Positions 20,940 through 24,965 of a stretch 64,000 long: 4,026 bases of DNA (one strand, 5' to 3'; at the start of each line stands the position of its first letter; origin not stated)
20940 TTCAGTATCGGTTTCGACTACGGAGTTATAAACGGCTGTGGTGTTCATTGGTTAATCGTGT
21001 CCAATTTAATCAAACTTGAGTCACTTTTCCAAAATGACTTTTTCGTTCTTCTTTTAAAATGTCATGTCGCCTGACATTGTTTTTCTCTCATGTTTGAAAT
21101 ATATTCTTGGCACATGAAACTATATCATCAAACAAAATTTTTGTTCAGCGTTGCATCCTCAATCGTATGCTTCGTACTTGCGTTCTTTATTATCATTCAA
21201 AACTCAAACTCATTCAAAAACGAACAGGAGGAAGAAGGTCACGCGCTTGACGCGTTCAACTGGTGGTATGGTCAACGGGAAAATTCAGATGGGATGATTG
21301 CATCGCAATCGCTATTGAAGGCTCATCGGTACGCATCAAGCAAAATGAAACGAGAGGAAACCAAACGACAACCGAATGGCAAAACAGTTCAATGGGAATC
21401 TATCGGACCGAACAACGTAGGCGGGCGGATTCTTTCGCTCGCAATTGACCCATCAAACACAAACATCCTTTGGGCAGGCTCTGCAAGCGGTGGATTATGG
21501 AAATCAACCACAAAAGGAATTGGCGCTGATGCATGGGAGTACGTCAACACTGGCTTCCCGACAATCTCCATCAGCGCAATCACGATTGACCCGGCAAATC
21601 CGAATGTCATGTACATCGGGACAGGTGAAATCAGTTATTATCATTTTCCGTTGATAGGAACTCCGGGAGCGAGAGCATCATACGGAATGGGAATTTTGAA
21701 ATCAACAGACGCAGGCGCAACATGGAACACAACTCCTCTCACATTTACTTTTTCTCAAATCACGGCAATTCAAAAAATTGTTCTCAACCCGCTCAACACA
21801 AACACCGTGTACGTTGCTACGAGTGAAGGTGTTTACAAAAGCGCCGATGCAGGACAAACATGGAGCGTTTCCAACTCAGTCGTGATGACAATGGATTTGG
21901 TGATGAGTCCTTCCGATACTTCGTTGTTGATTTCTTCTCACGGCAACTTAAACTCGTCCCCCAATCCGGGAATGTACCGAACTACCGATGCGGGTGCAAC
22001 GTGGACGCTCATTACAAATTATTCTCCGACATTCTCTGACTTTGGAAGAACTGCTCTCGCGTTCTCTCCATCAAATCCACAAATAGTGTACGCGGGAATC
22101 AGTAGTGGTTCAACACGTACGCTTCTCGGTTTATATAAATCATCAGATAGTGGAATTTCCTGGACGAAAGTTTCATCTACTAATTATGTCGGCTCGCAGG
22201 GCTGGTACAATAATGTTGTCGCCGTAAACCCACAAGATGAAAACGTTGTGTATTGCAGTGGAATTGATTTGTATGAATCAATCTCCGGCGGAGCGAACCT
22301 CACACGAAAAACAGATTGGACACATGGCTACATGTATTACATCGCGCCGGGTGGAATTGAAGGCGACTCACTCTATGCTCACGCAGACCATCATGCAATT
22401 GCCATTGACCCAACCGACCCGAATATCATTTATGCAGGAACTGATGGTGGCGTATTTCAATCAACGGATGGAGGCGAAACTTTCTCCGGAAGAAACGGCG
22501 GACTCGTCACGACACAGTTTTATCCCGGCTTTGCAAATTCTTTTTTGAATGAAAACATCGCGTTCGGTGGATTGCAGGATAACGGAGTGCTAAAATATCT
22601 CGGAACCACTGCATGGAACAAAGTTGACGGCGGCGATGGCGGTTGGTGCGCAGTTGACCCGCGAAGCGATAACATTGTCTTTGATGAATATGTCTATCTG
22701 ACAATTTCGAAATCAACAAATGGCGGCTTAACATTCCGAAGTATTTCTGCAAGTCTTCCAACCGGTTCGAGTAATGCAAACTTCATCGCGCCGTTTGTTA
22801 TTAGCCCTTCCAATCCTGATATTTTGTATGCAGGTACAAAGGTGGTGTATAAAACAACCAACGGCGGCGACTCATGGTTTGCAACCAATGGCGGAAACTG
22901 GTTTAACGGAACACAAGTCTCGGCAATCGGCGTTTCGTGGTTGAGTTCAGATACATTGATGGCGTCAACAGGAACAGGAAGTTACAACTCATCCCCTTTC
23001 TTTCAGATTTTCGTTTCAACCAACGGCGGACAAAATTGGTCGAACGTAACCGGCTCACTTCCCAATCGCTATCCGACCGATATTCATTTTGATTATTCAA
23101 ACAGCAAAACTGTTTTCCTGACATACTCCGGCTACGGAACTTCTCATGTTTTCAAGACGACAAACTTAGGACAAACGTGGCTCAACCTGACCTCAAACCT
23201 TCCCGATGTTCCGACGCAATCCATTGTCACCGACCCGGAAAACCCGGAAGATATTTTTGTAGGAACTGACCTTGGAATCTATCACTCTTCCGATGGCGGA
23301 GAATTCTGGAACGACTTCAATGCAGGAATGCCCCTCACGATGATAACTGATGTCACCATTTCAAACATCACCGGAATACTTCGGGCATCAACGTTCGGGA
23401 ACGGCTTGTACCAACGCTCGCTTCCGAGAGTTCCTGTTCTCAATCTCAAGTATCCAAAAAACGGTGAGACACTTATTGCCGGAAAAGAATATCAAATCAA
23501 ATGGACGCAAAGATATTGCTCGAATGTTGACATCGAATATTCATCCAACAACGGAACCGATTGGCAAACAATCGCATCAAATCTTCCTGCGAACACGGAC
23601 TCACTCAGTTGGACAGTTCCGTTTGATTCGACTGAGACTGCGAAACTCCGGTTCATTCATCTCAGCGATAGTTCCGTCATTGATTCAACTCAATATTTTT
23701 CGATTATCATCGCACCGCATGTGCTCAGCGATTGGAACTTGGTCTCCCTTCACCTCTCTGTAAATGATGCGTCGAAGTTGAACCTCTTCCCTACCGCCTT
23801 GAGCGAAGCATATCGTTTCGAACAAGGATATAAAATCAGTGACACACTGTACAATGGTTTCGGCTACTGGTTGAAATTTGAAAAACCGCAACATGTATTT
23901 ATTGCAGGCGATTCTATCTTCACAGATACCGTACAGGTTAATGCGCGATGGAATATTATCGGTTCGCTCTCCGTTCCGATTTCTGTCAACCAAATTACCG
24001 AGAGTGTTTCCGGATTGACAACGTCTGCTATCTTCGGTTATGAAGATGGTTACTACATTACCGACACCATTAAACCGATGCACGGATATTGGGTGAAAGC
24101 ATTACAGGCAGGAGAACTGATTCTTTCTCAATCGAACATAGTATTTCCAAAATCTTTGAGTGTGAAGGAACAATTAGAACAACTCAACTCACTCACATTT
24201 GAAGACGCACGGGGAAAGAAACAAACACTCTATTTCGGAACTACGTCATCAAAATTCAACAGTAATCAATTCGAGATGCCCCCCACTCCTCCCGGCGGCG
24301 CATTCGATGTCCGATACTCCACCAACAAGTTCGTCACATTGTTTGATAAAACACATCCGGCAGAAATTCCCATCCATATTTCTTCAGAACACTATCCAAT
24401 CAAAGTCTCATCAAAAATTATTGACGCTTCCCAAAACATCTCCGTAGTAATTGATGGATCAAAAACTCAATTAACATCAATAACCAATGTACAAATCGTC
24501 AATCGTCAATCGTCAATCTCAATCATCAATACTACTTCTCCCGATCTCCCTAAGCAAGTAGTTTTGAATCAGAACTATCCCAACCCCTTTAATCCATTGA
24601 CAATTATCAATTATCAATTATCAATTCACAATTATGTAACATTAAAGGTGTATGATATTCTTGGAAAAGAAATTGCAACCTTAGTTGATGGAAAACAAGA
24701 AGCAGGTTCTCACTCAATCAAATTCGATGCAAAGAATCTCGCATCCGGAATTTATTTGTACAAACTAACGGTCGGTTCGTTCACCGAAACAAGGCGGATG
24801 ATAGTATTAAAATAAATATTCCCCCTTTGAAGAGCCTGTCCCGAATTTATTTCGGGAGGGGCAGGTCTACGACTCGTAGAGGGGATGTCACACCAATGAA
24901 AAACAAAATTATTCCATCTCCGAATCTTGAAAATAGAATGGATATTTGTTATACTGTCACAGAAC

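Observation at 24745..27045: Two-gene HTH-ImmA/IrrE peptidase + DUF4411 (PIN-like) cassette bracketed by 250-bp direct repeats that duplicate the 3' end of a T9SS gene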

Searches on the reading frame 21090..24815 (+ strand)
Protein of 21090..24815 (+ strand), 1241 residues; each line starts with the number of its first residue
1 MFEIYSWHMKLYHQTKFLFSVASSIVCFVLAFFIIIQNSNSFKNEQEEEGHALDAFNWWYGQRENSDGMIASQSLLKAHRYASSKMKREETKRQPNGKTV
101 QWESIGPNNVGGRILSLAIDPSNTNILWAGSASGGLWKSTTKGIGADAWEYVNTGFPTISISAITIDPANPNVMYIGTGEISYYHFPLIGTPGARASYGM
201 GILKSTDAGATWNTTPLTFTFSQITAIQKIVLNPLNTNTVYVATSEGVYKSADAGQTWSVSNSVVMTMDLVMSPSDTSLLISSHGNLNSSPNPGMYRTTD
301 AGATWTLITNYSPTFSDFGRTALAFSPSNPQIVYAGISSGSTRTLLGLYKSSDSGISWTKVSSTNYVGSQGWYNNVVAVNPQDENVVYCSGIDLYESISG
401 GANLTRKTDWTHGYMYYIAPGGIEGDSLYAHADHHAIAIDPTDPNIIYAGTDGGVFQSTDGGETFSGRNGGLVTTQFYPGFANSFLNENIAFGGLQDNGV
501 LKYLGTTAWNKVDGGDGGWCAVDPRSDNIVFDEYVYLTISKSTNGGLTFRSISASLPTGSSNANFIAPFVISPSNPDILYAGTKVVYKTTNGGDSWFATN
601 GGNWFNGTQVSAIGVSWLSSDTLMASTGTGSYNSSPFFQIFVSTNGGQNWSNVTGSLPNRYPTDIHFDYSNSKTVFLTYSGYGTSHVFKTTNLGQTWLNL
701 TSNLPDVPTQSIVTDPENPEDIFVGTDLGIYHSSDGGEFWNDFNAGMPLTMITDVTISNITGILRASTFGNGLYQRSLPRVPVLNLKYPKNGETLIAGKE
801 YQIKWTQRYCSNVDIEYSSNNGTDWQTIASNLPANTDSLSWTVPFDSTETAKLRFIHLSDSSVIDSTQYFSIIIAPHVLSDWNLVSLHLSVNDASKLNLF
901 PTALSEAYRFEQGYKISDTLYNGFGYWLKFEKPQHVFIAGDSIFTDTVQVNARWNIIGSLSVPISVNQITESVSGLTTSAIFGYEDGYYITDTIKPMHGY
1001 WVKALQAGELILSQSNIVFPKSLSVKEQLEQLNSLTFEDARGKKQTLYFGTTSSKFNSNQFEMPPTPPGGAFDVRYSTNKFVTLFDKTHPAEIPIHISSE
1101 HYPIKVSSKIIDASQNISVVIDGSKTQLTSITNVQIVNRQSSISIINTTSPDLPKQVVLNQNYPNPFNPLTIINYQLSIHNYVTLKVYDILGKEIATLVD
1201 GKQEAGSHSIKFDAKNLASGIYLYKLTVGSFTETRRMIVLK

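Call 5: search_protein_families(library=pfam, proteins=[window:21090-24815:+], max_evalue=0.01)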
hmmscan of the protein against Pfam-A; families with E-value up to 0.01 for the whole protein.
window:21090-24815:+ (1241 aa): 7 families
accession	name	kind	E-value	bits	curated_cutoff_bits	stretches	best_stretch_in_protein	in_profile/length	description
PF15902.12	Sortilin-Vps10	-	9.4e-21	74.5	33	3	203-315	4-119/446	Sortilin, neurotensin receptor 3,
PF18962.6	Por_Secre_tail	-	8.7e-10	39.2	27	1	1163-1239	2-75/75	Secretion system C-terminal sorting domain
PF02012.26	BNR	-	2.4e-06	27.1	27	0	641-651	1-11/12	BNR/Asp-box repeat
PF13088.12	BNR_2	-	6.6e-05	22.8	31.4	1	201-361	83-251/277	BNR repeat-like domain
PF13860.13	FlgD_ig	-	0.00013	22.3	27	1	1183-1227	25-74/79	FlgD Ig-like domain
PF10342.15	Kre9_KNH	-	0.00039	21.5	24.6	1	789-872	2-94/94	Kre9/KNH-like N-terminal Ig-like domain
PF21471.3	Reelin_subrepeat-B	-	0.0024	18.1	27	0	810-859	57-94/127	Reelin subrepeat B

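Call 29: find_related_loci(query=window:21090-24812:+, collection=genome_contigs, flank=10000)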
Query window:21090-24812:+ (1241 aa) in genome_contigs; peptide patterns used: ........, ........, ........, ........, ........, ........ (x = any residue, [..] = any of these).
18 stretches matched a pattern; 2 encode a relative of the query (tblastn E <= 1e-3); 1 distinct loci.
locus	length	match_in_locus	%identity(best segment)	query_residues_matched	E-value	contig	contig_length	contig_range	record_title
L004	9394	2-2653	77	117-1241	0e+0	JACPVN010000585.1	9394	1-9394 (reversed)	MAG: Ignavibacteriae bacterium isolate NC_groundwater_786_Ag_S2p5_43_5 JBCH_GD18_4_SO25_S179_scaffold_903411, whole geno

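Call 73: find_encoding_contigs(protein=window:21090-24815:+, flank=6000, max_places=6)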
Protein window:21090-24815:+ (1241 aa): no gene with exactly this product is on record in the collection.

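Call 74: find_encoding_contigs(protein=window:21114-24815:+, flank=6000, max_places=6)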
Protein window:21114-24815:+ (1233 aa): no gene with exactly this product is on record in the collection.

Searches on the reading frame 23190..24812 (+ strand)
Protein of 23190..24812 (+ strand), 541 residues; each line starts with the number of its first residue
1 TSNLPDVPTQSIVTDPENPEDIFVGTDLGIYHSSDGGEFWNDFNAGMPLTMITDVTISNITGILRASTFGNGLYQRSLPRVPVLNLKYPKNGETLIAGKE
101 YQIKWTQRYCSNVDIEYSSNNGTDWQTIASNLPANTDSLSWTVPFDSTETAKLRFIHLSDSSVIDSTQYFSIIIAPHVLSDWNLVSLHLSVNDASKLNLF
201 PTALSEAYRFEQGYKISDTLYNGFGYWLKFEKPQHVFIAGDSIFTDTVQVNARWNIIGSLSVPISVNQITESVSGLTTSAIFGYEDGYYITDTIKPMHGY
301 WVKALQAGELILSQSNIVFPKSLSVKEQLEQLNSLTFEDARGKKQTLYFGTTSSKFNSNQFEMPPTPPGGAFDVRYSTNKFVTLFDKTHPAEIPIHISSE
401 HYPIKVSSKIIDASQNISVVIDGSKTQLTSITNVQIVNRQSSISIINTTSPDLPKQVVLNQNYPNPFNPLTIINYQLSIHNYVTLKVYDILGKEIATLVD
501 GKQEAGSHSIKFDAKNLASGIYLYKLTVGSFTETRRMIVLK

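Call 32: find_homologous_proteins(query=window:23190-24812:+, max_evalue=1e-20)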
Query window:23190-24812:+ (541 aa): 988 proteins with E <= 1e-20 among 8000 candidates; the best 120 are listed.
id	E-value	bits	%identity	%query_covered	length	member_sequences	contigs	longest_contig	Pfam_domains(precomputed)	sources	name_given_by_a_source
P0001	2.9e-262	889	71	100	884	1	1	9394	PF18962.8,PF15902.13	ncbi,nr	ncbi:MAG: T9SS type A sorting domain-containing protein, partial [Ignavibacteriae bacterium]|nr:T9SS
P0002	2.8e-129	450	39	100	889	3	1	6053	PF15902.13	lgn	-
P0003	2.0e-118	415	37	100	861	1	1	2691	PF18962.8,PF15902.13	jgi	jgi:photosystem II stability/assembly factor-like uncharacterized protein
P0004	3.2e-113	397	41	91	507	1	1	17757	PF18962.8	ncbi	-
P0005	2.8e-109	384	43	84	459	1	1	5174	PF18962.8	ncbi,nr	ncbi:MAG: T9SS type A sorting domain-containing protein, partial [Ignavibacteriales bacterium]|nr:T9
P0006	6.9e-107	376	37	91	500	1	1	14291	PF18962.8,PF13860.13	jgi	jgi:hypothetical protein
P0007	3.2e-104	368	38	96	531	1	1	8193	PF18962.8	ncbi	ncbi:MAG: T9SS type A sorting domain-containing protein, partial [Bacteroidetes bacterium]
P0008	1.0e-81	293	42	67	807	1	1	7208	PF20773.6,PF18962.8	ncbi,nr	ncbi:MAG TPA: T9SS type A sorting domain-containing protein, partial [Bacteroidota bacterium]|nr:T9S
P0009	3.9e-81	291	39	71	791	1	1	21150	PF13964.13,PF24681.2,PF18962.8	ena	-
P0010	1.3e-80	290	41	68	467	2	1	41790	PF18962.8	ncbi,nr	ncbi:MAG: hypothetical protein C0417_07605 [Chlorobiaceae bacterium]|nr:hypothetical protein [Chloro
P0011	2.0e-80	289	40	67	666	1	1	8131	PF18962.8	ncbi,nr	ncbi:MAG: T9SS type A sorting domain-containing protein, partial [Ignavibacteriales bacterium]|nr:T9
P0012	4.2e-80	288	41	67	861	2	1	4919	PF14537.12,PF18962.8,PF14522.12,PF16656.12,PF22113.2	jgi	jgi:hypothetical protein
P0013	9.5e-80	287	36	73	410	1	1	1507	PF18962.8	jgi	jgi:hypothetical protein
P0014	1.1e-79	287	36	43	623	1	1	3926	PF18962.8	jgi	jgi:hypothetical protein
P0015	1.9e-79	286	37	44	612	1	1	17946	PF00754.32,PF18962.8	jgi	jgi:hypothetical protein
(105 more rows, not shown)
